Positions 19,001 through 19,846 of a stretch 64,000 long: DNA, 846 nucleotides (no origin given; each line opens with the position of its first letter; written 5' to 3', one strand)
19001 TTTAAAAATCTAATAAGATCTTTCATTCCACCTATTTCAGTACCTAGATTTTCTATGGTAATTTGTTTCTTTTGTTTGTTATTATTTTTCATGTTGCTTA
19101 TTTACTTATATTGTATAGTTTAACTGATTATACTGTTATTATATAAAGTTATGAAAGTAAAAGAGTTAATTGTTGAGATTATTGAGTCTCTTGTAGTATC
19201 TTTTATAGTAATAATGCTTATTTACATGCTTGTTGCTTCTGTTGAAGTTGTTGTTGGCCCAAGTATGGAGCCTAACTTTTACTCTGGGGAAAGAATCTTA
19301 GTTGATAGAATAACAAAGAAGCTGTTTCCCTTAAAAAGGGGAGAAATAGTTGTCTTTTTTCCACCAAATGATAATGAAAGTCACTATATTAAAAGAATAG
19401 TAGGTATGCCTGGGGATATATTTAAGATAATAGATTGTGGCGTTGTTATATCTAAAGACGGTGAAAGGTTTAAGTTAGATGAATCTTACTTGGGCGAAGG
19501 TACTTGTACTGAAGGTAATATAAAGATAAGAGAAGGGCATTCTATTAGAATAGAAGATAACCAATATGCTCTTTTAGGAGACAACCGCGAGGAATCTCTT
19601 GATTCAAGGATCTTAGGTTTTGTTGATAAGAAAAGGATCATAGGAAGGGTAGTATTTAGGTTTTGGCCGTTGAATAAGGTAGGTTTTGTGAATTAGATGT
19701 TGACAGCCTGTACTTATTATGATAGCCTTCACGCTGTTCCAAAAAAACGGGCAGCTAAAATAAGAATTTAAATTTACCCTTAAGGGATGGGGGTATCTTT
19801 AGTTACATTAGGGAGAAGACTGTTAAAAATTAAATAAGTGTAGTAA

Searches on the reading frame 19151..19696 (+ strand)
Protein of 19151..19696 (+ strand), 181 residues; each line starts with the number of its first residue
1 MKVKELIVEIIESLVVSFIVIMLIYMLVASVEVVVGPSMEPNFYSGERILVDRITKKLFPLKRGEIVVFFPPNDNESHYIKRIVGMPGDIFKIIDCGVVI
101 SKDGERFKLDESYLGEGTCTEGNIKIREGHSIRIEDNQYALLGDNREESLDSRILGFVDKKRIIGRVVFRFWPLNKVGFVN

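Call 38: search_protein_families(library=ncbifam, proteins=[window:19151-19696:+], max_evalue=0.01)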
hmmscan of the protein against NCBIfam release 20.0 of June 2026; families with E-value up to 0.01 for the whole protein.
window:19151-19696:+ (181 aa): 6 families
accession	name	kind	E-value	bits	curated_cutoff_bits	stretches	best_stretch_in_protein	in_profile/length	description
TIGR02227.1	sigpep_I_bact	equivalog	8.5e-38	129.8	47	1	11-175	2-162/162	signal peptidase I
TIGR02754.1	sod_Ni_protease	equivalog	3.4e-14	53.1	63.25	2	133-168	54-89/90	nickel-type superoxide dismutase maturation protease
NF008114.0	PRK10861.1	equivalog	5e-13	49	277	2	135-168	265-298/324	signal peptidase I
TIGR02228.1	sigpep_I_arch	equivalog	1.5e-07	31.4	51.85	1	6-84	2-83/158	signal peptidase I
NF010459.0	PRK13884.1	subfamily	2.7e-06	27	156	1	62-165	72-170/178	conjugal transfer peptidase TraF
TIGR02771.1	TraF_Ti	equivalog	7.2e-06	25.7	100.25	1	78-168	83-166/171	conjugative transfer signal peptidase TraF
